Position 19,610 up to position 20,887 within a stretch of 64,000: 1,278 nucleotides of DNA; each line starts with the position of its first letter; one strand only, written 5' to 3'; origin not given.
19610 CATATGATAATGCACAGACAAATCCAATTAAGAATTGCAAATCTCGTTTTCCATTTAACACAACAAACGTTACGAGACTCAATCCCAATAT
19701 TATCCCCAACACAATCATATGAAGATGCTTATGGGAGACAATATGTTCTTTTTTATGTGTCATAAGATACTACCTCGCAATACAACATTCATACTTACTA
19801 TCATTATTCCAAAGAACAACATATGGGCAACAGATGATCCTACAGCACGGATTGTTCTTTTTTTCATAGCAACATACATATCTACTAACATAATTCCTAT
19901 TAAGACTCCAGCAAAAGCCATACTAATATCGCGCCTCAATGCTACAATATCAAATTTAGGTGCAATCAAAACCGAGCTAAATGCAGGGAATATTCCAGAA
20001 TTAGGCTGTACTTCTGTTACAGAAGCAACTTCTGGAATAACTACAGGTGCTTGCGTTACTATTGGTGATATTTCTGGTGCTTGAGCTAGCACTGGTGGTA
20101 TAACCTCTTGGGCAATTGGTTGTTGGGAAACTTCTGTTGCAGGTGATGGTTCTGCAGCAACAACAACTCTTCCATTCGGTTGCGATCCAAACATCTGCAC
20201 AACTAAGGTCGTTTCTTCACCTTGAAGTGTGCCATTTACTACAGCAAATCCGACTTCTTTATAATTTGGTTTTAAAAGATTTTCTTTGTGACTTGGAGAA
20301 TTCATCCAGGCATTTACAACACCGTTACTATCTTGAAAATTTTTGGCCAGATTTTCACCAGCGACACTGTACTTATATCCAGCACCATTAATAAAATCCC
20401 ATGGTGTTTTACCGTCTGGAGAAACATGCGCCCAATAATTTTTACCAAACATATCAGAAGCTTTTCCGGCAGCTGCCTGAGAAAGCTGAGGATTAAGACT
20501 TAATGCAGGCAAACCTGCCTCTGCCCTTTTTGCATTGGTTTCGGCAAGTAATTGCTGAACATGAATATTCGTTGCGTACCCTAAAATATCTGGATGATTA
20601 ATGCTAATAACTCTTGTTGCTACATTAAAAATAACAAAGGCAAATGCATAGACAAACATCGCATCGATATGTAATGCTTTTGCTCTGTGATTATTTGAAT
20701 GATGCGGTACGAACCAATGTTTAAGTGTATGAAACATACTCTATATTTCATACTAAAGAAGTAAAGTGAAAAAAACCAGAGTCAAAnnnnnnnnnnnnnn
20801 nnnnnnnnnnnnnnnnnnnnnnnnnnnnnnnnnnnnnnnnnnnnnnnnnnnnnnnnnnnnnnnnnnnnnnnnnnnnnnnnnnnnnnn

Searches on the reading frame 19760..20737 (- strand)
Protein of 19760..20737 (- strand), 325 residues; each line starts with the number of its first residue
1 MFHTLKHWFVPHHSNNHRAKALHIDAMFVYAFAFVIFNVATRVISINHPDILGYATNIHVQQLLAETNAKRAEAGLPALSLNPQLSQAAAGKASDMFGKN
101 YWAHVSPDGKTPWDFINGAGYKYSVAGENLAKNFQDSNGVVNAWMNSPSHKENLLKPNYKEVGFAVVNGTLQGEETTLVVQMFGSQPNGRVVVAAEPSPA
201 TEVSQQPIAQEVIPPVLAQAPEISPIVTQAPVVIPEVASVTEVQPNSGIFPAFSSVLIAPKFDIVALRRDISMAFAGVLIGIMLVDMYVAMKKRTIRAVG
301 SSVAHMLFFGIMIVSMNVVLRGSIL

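Call 3: search_protein_families(library=pfam, proteins=[window:19760-20737:-], max_evalue=1)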
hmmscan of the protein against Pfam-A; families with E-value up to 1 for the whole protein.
window:19760-20737:- (325 aa): 1 family
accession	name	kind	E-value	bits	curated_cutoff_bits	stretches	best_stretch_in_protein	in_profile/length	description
PF00188.32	CAP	-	3.1e-20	73.6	21.1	1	64-182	1-116/117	Cysteine-rich secretory protein family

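Call 4: search_protein_families(library=ncbifam, proteins=[window:19760-20737:-], max_evalue=1)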
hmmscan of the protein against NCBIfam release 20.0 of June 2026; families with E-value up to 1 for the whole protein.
window:19760-20737:- (325 aa): 2 families
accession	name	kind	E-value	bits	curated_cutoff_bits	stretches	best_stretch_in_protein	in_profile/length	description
TIGR02909.1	spore_YkwD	subfamily_domain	4.5e-31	107.4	171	1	61-183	6-125/127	uncharacterized protein, YkwD family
NF052539.1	DivAsocLipDalA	equivalog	1.3e-20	73.9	200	1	61-167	49-155/169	divisome-associated lipoprotein DalA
